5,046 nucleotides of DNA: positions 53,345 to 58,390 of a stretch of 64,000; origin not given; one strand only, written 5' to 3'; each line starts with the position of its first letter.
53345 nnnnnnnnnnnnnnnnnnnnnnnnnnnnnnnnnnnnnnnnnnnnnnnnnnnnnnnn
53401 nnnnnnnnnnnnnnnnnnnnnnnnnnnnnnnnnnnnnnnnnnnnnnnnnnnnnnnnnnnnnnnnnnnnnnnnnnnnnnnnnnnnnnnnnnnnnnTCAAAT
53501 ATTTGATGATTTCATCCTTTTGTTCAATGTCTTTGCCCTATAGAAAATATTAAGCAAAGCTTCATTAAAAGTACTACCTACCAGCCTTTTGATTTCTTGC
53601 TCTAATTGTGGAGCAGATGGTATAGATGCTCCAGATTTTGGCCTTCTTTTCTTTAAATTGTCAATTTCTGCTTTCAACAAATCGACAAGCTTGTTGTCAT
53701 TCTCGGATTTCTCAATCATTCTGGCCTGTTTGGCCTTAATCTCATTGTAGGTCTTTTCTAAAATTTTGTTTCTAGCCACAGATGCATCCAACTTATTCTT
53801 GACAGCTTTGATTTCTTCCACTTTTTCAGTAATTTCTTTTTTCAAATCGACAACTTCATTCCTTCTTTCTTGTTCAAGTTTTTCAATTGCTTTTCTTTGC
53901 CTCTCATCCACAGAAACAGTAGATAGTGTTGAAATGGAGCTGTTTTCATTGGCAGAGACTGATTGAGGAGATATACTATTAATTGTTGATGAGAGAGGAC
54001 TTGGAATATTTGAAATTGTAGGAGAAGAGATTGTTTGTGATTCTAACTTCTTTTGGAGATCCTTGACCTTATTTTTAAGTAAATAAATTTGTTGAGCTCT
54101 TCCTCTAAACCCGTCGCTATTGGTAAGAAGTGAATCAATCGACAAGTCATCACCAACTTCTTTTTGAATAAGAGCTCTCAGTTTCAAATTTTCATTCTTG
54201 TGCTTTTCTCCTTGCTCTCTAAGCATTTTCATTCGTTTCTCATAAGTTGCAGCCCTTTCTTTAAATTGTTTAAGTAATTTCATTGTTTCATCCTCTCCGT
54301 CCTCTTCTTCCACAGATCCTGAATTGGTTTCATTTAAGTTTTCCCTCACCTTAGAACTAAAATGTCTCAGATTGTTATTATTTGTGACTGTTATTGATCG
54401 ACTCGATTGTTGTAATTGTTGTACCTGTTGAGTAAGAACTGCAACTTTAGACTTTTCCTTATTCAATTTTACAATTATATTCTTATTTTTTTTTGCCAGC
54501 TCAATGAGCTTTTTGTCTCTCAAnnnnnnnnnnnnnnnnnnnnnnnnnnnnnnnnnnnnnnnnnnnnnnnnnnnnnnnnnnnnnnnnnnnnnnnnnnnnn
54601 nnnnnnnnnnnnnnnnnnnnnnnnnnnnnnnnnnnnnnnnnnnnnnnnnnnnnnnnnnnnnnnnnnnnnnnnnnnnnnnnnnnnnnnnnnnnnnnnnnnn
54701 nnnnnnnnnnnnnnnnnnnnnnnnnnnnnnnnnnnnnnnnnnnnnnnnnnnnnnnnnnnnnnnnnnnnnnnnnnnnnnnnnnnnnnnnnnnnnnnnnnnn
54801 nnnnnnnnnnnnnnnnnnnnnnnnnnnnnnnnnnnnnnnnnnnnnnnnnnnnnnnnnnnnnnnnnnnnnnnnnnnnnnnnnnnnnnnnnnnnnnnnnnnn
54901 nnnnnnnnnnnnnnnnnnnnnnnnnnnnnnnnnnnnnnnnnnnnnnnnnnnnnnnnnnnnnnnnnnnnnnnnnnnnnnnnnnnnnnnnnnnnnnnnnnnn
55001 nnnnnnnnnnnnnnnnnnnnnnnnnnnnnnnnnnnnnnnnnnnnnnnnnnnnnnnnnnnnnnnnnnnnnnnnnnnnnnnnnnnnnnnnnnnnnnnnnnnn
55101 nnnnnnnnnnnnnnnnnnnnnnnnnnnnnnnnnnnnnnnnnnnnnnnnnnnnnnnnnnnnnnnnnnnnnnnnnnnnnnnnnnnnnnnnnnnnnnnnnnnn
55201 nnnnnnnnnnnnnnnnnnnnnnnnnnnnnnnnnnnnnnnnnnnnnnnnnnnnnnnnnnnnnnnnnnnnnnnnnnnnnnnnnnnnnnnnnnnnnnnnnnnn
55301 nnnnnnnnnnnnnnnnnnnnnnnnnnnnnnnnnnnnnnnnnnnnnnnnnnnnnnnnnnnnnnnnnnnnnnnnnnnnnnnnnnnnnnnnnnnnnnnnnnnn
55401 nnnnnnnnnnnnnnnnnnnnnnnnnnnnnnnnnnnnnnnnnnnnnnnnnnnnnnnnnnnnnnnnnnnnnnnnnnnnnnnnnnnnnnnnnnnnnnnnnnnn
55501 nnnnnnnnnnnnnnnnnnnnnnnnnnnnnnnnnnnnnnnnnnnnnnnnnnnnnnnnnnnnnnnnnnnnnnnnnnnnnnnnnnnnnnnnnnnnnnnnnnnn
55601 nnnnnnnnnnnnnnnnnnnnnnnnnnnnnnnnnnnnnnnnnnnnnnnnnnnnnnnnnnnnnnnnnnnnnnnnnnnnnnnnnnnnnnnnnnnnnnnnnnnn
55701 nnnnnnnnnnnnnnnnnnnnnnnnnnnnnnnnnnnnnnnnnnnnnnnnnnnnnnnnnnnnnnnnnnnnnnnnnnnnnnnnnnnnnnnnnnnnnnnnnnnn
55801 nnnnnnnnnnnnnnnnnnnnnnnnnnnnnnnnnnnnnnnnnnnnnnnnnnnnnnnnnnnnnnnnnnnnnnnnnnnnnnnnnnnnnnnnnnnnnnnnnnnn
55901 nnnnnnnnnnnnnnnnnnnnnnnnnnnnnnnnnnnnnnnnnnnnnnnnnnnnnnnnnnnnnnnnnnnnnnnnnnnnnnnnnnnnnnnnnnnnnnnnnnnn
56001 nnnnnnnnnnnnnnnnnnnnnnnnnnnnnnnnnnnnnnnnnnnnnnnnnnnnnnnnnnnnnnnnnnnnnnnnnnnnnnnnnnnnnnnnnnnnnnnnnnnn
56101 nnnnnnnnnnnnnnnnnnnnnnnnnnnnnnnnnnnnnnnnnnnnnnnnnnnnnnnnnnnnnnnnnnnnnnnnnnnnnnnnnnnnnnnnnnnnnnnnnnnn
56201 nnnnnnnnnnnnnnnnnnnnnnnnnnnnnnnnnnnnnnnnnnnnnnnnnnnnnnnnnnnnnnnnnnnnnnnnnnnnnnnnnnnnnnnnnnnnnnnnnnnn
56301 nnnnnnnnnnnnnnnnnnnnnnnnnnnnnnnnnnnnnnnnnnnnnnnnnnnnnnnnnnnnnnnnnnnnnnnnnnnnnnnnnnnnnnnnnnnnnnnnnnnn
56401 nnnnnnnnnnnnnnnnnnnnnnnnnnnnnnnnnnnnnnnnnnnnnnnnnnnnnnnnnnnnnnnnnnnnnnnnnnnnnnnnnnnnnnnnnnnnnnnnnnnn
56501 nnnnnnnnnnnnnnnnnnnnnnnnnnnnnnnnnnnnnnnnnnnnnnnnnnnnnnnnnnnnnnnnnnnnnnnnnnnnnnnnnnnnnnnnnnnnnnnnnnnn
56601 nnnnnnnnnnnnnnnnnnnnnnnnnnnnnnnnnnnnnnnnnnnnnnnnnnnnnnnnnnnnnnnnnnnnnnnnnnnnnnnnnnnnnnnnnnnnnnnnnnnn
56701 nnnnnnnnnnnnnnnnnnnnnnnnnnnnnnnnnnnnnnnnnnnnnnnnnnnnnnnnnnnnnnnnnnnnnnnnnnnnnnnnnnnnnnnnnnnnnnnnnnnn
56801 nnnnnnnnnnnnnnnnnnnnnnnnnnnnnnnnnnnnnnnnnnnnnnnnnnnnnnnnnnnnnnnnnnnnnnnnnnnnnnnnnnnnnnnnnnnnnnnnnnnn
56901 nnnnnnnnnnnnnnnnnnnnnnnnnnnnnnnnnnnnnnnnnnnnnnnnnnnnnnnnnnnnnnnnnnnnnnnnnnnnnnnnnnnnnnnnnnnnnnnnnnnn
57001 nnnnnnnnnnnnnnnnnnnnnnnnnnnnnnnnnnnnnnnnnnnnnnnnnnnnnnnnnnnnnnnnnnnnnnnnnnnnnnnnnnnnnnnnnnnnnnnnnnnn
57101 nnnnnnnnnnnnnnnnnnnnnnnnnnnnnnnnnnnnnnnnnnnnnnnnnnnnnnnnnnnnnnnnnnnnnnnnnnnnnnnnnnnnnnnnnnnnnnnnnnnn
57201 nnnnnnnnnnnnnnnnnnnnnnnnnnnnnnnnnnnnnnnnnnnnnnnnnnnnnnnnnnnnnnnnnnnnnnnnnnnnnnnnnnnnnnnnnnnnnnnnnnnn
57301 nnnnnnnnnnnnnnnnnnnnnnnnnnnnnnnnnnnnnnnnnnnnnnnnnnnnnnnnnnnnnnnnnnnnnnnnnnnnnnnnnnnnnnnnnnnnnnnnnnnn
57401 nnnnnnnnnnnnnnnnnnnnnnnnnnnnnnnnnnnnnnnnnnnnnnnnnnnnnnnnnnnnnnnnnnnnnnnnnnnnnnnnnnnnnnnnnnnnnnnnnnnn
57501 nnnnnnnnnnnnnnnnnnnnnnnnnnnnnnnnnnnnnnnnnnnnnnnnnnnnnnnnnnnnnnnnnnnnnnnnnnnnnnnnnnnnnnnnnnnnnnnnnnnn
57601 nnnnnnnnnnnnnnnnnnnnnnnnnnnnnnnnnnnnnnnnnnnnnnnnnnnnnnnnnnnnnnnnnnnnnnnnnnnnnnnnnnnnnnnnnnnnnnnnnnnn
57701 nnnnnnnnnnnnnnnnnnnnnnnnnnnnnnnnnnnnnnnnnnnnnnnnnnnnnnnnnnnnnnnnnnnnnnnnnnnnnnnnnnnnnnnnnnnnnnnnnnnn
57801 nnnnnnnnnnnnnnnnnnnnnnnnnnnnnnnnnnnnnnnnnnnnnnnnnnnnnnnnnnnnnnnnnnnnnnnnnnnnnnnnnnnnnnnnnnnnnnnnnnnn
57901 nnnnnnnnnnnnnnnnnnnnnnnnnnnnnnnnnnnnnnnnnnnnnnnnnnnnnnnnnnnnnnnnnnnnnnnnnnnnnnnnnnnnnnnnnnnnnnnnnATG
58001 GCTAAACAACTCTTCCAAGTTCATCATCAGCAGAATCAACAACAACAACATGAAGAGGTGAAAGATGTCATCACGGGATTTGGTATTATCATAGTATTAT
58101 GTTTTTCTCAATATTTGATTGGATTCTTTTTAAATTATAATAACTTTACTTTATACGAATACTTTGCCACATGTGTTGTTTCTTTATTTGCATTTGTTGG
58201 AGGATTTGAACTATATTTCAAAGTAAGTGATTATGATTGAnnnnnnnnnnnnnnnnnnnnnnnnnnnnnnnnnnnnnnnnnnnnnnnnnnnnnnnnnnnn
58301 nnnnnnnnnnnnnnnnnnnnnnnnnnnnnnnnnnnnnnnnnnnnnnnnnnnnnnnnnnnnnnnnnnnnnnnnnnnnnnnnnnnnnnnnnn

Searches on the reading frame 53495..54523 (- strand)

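Call 15: search_protein_families(library=pfam, proteins=[window:53495-54523:-], max_evalue=0.01)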
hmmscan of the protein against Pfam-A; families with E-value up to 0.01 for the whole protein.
window:53495-54523:- (342 aa): 0 families

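Call 67: search_protein_families(library=pfam, proteins=[window:53495-54523:-], max_evalue=1)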
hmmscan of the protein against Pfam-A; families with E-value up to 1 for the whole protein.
window:53495-54523:- (342 aa): 3 families
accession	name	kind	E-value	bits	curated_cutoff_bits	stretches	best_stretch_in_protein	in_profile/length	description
PF15035.11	Rootletin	-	0.012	16.1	36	1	135-279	7-144/188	Ciliary rootlet component, centrosome cohesion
PF05531.17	NPV_P10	-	0.4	11.6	29.8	0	22-49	15-42/75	Nucleopolyhedrovirus P10 protein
PF13801.11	Metal_resist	-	0.52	10.9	29.2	0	206-240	43-77/125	Heavy-metal resistance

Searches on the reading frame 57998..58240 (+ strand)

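Call 67: search_protein_families(library=pfam, proteins=[window:57998-58240:+], max_evalue=1)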
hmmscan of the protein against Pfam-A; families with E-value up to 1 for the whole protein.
window:57998-58240:+ (80 aa): 3 families
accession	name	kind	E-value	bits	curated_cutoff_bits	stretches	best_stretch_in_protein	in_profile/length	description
PF13789.11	DUF4181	-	0.016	16.1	25.4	1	12-64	25-75/108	Domain of unknown function (DUF4181)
PF06645.18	SPC12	-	0.052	14.1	23.6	1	30-73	16-59/71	Microsomal signal peptidase 12 kDa subunit (SPC12)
PF16192.10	PMT_4TMC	-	0.074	13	32.4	1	6-75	76-147/202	C-terminal four TMM region of protein-O-mannosyltransferase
